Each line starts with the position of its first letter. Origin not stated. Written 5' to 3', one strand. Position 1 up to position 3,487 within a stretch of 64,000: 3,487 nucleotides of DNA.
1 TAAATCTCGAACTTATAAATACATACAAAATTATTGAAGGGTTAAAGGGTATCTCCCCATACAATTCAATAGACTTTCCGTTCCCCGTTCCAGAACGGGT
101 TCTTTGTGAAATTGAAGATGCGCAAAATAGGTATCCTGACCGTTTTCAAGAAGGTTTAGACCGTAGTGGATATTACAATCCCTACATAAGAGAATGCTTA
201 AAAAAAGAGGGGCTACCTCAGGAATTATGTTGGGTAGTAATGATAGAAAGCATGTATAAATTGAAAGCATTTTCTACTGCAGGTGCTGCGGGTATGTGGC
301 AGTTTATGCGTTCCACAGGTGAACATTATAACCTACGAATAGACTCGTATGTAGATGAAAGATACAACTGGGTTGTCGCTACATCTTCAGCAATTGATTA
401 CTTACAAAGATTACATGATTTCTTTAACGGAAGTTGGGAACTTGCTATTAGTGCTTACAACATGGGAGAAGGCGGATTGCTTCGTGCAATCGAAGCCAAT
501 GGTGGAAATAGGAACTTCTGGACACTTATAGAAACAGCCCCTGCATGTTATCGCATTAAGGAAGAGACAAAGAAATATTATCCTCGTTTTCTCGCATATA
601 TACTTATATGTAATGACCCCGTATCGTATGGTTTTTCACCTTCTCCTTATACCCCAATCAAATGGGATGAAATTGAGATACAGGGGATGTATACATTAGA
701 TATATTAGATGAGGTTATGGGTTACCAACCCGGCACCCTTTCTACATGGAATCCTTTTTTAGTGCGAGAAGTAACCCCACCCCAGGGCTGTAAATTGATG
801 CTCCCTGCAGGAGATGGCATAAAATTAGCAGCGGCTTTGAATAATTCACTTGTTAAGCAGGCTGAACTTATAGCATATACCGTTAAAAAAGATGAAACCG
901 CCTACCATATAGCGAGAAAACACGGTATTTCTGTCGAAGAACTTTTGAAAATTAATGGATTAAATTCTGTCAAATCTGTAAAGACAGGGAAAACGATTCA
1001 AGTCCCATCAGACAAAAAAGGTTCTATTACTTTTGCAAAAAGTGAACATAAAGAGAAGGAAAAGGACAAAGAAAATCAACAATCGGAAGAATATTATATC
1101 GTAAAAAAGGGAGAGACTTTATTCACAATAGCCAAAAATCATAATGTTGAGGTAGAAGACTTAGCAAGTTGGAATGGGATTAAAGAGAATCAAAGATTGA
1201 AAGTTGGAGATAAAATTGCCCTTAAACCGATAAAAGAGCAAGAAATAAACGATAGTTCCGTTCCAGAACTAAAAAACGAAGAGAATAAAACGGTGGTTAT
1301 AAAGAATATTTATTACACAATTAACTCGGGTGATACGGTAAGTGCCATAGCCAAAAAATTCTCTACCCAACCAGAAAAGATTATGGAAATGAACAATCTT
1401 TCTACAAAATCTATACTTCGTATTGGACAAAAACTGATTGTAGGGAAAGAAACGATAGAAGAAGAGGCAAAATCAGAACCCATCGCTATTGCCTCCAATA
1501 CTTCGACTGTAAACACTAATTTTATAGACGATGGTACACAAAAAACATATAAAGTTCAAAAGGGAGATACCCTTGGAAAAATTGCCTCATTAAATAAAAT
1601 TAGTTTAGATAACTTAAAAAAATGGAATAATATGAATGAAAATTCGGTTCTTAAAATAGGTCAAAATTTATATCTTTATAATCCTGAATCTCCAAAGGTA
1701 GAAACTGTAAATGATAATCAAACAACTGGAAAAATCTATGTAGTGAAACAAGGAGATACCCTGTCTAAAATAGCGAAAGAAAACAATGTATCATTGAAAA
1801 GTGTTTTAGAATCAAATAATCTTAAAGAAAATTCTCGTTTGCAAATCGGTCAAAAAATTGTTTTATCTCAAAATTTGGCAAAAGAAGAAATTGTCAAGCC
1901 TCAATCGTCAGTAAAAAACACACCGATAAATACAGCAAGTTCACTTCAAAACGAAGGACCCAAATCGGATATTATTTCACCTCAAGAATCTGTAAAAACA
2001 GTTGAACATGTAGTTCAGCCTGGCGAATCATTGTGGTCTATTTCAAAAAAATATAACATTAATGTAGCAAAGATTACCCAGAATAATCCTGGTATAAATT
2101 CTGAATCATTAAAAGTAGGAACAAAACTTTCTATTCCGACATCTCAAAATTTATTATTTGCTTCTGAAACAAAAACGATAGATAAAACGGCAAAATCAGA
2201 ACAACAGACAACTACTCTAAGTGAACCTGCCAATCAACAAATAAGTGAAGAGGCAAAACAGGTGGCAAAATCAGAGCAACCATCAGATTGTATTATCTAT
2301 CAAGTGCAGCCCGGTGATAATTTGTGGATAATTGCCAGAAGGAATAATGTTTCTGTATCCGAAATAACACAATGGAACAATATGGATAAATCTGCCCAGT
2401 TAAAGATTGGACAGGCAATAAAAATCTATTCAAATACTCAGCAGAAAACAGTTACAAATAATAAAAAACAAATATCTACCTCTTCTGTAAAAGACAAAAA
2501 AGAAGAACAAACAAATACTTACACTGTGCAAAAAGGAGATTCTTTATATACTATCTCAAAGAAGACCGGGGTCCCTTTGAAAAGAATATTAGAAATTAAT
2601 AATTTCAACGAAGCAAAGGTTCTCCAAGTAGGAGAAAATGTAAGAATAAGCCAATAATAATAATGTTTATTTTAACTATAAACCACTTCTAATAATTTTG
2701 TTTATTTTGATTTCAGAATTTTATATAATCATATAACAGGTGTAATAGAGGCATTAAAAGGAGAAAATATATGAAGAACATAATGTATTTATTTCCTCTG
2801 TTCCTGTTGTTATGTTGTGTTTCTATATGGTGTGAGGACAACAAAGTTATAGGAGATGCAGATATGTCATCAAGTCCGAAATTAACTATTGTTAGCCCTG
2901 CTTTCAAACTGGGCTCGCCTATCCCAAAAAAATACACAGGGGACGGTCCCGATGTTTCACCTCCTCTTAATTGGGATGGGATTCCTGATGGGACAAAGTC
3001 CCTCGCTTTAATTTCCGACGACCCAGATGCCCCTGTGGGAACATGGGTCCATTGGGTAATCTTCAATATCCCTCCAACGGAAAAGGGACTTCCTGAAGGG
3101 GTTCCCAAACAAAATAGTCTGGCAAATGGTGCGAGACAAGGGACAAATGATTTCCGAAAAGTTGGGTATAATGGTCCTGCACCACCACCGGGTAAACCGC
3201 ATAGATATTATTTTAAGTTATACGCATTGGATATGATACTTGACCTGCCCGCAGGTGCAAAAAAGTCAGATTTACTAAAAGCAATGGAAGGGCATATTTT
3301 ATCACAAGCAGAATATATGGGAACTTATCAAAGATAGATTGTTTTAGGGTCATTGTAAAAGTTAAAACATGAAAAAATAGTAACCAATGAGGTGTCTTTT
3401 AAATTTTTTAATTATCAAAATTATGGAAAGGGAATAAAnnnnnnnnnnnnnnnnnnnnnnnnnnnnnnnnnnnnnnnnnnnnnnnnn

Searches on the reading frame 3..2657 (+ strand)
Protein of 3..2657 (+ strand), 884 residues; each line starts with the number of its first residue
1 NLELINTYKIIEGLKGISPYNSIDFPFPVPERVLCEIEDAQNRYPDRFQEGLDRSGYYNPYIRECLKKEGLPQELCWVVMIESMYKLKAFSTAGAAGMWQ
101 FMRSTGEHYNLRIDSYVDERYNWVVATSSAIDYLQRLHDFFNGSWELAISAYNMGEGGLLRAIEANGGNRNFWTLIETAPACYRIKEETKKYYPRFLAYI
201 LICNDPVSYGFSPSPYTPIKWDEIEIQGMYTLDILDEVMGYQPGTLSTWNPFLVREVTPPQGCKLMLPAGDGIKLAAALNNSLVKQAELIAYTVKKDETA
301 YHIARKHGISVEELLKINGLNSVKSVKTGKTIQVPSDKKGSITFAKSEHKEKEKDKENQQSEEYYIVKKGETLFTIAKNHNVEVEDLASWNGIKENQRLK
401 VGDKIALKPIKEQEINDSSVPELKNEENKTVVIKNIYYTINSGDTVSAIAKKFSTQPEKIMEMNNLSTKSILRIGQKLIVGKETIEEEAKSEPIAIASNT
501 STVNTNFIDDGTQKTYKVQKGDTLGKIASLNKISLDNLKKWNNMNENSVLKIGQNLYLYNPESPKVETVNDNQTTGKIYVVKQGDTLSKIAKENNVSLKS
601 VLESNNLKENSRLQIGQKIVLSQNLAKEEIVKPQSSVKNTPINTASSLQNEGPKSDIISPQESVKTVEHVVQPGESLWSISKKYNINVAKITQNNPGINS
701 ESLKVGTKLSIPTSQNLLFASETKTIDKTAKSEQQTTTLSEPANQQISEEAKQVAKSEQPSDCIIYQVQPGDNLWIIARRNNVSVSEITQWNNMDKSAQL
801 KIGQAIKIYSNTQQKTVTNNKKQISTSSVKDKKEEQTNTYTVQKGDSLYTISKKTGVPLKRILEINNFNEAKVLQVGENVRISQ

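Call 40: search_protein_families(library=pfam, proteins=[window:3-2657:+], max_evalue=0.00001)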
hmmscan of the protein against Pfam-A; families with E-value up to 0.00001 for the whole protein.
window:3-2657:+ (884 aa): 11 families
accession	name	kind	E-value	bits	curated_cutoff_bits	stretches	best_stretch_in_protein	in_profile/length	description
PF01476.26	LysM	-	5.4e-106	346.8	20.9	8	669-712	1-43/43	LysM domain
PF23473.1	LysM3_LYK4_5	-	3.7e-29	101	29.3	1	438-471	5-38/48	LYK4/5 LysM3 domain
PF01464.25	SLT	-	3.1e-21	75.6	21.3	1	66-167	8-109/117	Transglycosylase SLT domain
PF23577.1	LysM_RLK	-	3.6e-18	65.7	27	0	671-701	5-35/44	LysM domain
PF23446.1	LysM1_NFP_LYK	-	4.9e-14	53.4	36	0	444-480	16-53/60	NFP/LYK LysM1 domain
PF04225.17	LysM_OapA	-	2.1e-13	50.6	22.3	0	766-815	5-58/85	Opacity-associated protein A LysM-like domain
PF23462.1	LysM3_NFP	-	1.5e-10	41.8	28.1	0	441-466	8-33/48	NFP LysM3 domain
PF23472.1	LysM2_CERK1_LYK3_4_5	-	2.3e-10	40.7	27.4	0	291-335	7-54/56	LYK3/4/5 LysM2 domain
PF23457.1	LysM2_NFP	-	1.7e-09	38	36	0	667-712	6-54/56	NFP LysM2 domain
PF22310.2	NMB0315_dom_I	-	9.5e-09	35.9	27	0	767-815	7-59/83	NMB0315-like, domain I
PF00570.28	HRDC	-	9.2e-06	26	23.8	0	360-405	19-64/68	HRDC domain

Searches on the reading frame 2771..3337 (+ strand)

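Call 40: search_protein_families(library=pfam, proteins=[window:2771-3337:+], max_evalue=0.00001)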
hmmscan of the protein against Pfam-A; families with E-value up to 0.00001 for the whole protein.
window:2771-3337:+ (188 aa): 1 family
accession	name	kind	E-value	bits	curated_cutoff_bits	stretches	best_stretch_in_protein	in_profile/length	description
PF01161.25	PBP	-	1.6e-45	155.2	24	1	51-186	2-135/135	Phosphatidylethanolamine-binding protein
